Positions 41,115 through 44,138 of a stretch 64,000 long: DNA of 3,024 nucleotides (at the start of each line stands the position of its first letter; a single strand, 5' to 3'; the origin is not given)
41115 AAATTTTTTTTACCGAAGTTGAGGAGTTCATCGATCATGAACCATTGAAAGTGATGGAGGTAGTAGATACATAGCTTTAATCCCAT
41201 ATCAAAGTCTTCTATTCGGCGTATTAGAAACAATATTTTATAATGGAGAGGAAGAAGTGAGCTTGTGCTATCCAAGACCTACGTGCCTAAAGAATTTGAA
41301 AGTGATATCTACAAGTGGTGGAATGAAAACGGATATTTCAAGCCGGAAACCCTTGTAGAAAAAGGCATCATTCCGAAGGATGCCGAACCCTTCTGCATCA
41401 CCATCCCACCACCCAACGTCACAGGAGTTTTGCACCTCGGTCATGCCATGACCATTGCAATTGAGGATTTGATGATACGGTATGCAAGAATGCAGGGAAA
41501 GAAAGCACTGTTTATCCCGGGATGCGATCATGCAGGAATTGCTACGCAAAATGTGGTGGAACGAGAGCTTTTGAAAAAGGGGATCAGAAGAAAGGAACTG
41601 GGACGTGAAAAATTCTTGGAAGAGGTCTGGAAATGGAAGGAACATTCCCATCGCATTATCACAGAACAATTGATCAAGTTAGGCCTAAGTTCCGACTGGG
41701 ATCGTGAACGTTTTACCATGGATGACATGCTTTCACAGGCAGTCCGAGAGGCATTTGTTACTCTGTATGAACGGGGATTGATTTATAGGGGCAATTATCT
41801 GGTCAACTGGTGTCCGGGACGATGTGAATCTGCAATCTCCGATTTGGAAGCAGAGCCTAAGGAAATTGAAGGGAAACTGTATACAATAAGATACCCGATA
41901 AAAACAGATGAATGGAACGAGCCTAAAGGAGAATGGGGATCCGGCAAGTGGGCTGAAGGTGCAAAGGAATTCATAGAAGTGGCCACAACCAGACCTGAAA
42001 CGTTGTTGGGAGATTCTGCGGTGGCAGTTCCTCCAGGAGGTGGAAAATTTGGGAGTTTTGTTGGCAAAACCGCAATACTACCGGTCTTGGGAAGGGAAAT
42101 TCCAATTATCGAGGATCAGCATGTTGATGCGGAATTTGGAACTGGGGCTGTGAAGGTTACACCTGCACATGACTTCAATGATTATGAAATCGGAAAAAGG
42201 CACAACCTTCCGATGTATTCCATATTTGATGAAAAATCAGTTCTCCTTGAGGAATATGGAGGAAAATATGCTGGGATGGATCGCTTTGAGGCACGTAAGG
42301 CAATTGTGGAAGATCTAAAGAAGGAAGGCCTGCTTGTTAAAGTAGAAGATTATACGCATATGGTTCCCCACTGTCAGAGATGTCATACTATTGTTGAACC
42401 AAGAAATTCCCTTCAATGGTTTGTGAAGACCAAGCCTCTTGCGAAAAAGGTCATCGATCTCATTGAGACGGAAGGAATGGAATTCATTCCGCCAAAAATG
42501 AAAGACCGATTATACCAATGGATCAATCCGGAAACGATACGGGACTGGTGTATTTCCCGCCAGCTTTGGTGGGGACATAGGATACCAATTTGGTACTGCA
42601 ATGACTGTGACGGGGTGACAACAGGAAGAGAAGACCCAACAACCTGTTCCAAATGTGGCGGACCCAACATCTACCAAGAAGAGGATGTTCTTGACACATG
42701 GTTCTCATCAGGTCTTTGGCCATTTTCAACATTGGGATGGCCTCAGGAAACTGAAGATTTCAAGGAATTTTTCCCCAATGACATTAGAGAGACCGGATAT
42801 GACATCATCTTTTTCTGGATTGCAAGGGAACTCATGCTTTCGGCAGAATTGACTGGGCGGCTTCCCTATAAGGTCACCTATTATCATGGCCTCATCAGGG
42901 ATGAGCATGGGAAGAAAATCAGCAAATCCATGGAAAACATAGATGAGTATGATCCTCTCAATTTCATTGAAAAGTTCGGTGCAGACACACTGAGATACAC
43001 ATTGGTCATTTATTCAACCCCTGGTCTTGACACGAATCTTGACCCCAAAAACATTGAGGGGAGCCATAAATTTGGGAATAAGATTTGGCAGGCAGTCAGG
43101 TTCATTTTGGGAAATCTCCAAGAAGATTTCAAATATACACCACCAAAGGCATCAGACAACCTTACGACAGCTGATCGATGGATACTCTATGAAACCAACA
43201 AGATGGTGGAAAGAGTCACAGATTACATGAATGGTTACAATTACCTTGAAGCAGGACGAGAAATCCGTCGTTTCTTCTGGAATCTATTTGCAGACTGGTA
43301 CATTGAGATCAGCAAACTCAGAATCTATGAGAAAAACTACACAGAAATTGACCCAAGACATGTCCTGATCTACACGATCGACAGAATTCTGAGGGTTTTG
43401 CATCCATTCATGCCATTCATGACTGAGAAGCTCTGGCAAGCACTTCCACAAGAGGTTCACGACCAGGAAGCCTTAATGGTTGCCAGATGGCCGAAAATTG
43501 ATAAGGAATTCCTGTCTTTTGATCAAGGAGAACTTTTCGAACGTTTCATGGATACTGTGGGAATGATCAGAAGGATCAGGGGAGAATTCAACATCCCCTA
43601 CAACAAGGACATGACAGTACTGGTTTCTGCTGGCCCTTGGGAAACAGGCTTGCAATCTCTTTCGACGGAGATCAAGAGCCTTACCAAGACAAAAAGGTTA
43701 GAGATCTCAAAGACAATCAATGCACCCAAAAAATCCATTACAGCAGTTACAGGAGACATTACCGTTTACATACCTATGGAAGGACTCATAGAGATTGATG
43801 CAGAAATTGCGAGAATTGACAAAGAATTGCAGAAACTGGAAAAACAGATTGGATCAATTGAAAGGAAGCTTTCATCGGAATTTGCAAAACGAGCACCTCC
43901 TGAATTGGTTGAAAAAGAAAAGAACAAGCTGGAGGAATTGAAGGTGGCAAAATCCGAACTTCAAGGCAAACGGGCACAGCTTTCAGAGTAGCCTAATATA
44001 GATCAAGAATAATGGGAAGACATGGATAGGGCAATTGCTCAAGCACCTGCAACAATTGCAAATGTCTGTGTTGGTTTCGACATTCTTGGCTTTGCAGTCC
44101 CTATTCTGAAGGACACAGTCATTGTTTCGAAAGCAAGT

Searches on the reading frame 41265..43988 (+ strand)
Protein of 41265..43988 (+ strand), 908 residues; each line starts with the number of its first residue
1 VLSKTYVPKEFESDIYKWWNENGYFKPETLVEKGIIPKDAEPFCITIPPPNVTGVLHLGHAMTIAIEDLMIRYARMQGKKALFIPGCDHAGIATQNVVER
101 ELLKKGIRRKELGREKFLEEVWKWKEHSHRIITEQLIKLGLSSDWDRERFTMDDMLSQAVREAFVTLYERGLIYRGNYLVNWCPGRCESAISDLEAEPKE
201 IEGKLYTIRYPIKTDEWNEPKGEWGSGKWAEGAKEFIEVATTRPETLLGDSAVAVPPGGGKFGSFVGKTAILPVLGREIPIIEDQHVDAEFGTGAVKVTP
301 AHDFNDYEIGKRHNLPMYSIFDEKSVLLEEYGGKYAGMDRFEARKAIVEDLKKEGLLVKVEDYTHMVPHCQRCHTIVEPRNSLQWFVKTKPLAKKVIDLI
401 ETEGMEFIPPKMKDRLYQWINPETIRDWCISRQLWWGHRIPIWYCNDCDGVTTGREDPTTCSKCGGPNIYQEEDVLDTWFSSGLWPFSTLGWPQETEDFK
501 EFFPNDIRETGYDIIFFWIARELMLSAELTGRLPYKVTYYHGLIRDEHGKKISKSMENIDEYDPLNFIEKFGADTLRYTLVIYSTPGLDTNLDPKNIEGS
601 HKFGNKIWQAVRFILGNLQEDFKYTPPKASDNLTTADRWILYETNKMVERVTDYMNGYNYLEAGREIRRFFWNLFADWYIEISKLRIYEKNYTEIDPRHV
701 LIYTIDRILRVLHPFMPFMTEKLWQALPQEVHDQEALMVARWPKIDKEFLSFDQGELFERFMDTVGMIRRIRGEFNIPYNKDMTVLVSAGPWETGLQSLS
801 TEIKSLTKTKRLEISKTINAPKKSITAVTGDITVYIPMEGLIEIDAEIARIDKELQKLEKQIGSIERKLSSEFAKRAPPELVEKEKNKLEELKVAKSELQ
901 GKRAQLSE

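Call 10: find_related_loci(query=window:41265-43988:+, collection=genome_contigs, flank=10000)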
Query window:41265-43988:+ (908 aa) in genome_contigs; peptide patterns used: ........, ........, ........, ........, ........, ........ (x = any residue, [..] = any of these).
47 stretches matched a pattern; 28 encode a relative of the query (tblastn E <= 1e-3); 28 distinct loci.
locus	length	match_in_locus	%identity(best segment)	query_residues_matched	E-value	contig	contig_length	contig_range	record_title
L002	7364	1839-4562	83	1-908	0e+0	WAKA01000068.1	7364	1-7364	MAG: Candidatus Heimdallarchaeota archaeon isolate S012_26_esom k151_202717, whole genome shotgun sequence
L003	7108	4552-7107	63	2-851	0e+0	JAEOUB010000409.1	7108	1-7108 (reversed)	MAG: Candidatus Kariarchaeota archaeon isolate FT_008 k127_46942916, whole genome shotgun sequence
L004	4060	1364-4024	60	2-889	0e+0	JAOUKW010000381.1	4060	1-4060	MAG: Candidatus Heimdallarchaeota archaeon isolate 8_1_Jan_SF_Bin58 8_1_Jan_SF_Bin58_scaffold_16703_c1, whole genome sho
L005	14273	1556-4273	55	2-906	0e+0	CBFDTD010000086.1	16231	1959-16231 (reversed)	MAG TPA_asm: uncultured bacterium isolate SRR6823440_binner13_Refined_23 genome assembly, contig: ERZ650341.1980, whole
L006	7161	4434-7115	55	2-900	0e+0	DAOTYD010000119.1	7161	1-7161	MAG TPA_asm: Anaerolineae bacterium isolate H23_305 k115_912931, whole genome shotgun sequence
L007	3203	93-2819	53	2-906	0e+0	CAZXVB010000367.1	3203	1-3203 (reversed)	MAG TPA_asm: uncultured Anaerolineales bacterium isolate binchicken_co256_477 genome assembly, contig: NODE_105464_lengt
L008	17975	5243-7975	52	1-906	0e+0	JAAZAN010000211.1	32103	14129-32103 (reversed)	MAG: Chloroflexota bacterium isolate AS06rmzACSIP_429 362105_AS06, whole genome shotgun sequence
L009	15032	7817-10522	52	2-902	0e+0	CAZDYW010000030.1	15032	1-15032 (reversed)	MAG TPA_asm: uncultured Anaerolineales bacterium isolate binchicken_co15_170 genome assembly, contig: NODE_2439_length_1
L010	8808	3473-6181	52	2-907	0e+0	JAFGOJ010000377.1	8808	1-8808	MAG: Anaerolineae bacterium isolate Zod_Metabat.614 k87_6804573, whole genome shotgun sequence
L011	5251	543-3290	51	2-902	0e+0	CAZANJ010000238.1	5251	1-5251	MAG TPA_asm: uncultured Anaerolineales bacterium isolate binchicken_co8_337 genome assembly, contig: NODE_31625_length_5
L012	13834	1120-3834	52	2-906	0e+0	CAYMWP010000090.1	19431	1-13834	MAG TPA_asm: uncultured Anaerolineales bacterium isolate binchicken_co334_151 genome assembly, contig: NODE_4832_length_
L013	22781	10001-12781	52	2-906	0e+0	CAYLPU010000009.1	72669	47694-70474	MAG TPA_asm: uncultured Anaerolineales bacterium isolate binchicken_co243_290 genome assembly, contig: NODE_173_length_7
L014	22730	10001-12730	51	2-908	0e+0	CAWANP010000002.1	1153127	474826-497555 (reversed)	MAG: uncultured Chloroflexia bacterium isolate MFD03804.bin.1.93 genome assembly, contig: contig_17551, whole genome sho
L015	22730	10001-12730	51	2-908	0e+0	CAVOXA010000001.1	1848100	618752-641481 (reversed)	MAG: uncultured Chloroflexia bacterium isolate MFD09964.bin.2.208 genome assembly, contig: contig_11159, whole genome sh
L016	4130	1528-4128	54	2-866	0e+0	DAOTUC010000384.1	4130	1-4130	MAG TPA_asm: Anaerolineae bacterium isolate F17_42 k129_1483028, whole genome shotgun sequence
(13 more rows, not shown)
